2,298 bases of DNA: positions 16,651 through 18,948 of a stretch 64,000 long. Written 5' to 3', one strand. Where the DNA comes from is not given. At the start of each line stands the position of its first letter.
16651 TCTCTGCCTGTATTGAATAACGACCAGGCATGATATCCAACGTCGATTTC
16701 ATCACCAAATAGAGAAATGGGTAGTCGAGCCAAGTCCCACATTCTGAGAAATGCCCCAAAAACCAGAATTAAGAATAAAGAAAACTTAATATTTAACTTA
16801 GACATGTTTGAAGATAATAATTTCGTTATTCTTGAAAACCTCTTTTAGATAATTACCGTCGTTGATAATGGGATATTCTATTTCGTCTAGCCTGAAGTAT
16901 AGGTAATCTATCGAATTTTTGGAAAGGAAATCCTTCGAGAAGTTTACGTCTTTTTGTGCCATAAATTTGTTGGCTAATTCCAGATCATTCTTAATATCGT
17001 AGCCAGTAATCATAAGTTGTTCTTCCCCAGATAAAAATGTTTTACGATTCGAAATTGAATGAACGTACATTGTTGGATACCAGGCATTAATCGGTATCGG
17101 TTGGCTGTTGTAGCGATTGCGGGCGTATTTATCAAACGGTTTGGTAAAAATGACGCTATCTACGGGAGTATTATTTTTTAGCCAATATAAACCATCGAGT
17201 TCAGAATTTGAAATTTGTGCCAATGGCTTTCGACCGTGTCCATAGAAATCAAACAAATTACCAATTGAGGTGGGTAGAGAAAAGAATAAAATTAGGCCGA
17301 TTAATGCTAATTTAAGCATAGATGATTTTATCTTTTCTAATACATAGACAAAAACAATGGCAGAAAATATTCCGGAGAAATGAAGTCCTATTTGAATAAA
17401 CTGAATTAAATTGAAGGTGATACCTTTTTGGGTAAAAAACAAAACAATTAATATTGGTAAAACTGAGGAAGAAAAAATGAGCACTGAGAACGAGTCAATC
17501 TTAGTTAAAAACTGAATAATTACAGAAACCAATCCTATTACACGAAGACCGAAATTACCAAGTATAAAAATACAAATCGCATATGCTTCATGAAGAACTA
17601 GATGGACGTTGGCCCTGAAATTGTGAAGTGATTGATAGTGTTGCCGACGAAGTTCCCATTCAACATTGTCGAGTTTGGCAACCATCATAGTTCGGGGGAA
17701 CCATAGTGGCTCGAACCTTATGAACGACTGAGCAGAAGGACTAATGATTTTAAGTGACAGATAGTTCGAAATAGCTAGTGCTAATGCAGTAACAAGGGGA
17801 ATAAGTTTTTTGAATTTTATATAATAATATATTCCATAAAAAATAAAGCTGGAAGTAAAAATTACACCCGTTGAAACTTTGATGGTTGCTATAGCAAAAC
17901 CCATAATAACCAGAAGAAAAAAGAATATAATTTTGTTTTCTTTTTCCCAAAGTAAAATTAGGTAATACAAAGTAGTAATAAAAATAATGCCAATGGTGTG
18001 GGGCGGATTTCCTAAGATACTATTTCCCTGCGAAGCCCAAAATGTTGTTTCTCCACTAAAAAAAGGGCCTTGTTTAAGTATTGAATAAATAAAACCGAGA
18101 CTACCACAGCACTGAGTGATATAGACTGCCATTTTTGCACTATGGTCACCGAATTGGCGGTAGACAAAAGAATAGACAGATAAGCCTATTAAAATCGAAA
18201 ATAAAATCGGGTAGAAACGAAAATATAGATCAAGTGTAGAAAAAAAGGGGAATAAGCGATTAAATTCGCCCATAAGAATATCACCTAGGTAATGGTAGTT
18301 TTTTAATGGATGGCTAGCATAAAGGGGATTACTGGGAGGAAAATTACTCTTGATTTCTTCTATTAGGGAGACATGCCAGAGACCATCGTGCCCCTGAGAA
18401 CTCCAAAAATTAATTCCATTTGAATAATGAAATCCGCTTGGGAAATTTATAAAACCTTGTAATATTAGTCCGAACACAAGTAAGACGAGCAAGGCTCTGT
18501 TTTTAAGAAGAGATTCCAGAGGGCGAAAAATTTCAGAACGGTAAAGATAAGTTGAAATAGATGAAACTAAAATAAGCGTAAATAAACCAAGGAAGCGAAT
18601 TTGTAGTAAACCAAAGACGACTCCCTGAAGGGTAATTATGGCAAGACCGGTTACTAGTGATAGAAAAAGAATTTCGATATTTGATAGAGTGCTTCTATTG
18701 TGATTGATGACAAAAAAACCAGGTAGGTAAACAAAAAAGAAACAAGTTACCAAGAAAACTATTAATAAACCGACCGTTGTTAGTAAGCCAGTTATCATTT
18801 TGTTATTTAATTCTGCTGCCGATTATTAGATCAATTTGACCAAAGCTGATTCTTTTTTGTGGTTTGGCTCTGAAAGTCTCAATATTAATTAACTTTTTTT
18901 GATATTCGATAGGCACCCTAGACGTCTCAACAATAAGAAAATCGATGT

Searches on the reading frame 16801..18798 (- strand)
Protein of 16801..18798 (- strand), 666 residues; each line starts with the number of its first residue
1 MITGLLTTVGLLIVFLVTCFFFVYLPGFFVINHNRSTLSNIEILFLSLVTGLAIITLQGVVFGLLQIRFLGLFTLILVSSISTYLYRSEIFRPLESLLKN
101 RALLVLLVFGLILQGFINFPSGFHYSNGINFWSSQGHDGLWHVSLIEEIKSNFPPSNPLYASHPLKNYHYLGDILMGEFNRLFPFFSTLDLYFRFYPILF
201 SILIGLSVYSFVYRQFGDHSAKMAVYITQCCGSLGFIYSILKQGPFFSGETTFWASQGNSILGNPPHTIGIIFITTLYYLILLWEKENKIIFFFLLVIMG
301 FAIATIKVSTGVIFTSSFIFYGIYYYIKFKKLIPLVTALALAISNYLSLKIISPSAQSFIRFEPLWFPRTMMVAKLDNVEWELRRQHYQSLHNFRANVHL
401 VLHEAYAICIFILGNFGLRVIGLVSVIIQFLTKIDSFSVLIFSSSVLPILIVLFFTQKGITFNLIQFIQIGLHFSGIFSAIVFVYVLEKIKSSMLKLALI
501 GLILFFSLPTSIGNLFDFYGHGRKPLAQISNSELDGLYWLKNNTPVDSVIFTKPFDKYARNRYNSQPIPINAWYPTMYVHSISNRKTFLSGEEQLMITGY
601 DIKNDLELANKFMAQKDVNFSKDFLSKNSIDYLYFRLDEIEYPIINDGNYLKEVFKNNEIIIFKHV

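Call 3: search_protein_families(library=pfam, proteins=[window:16801-18798:-], max_evalue=1)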
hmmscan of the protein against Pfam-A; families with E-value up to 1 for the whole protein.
window:16801-18798:- (666 aa): 1 family
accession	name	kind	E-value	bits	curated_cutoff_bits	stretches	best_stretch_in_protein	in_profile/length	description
PF20176.3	DUF6541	-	5.1e-06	25.5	29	1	21-149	2-135/646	Family of unknown function (DUF6541)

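Call 4: search_protein_families(library=ncbifam, proteins=[window:16801-18798:-], max_evalue=1)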
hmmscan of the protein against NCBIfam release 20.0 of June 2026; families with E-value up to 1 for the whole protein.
window:16801-18798:- (666 aa): 0 families

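Call 38: find_homologous_proteins(query=window:16801-18798:-, max_evalue=0.001)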
Query window:16801-18798:- (666 aa): 216 proteins with E <= 0.001 among 8000 candidates; the best 120 are listed.
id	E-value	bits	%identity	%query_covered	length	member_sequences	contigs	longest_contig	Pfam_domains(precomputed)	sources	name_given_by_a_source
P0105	0.0e+0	1469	100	100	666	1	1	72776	PF20176.4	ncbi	-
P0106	0.0e+0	1098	74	100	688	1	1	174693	PF20176.4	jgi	-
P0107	1.4e-221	756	53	98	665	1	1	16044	-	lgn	-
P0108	2.8e-221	755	54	97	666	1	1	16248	-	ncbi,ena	-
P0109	4.3e-221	754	53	98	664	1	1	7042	-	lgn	-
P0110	2.1e-217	742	54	98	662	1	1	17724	-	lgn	-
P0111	3.7e-214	731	52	96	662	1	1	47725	-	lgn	-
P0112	1.0e-212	727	52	94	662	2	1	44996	-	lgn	-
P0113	1.9e-212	726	51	98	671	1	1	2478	-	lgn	-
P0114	6.6e-212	724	52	98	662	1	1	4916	-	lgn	-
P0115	1.4e-210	720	53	98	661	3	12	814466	-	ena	-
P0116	1.5e-210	719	52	98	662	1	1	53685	-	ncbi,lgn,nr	ncbi:MAG TPA: hypothetical protein VLH94_00220 [Spirochaetia bacterium]|nr:hypothetical protein [Spi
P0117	5.4e-210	718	51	98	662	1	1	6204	-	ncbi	-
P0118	1.4e-209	716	51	98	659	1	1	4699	-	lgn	-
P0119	2.8e-209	715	52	97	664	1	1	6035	-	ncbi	-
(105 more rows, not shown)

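Call 71: find_encoding_contigs(protein=P0105, flank=1000, max_places=1)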
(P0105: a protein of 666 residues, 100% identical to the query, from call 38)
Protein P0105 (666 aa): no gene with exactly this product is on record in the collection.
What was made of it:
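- Tried and rejected: The look-up of the window's source record through P0105 failed (call 71).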
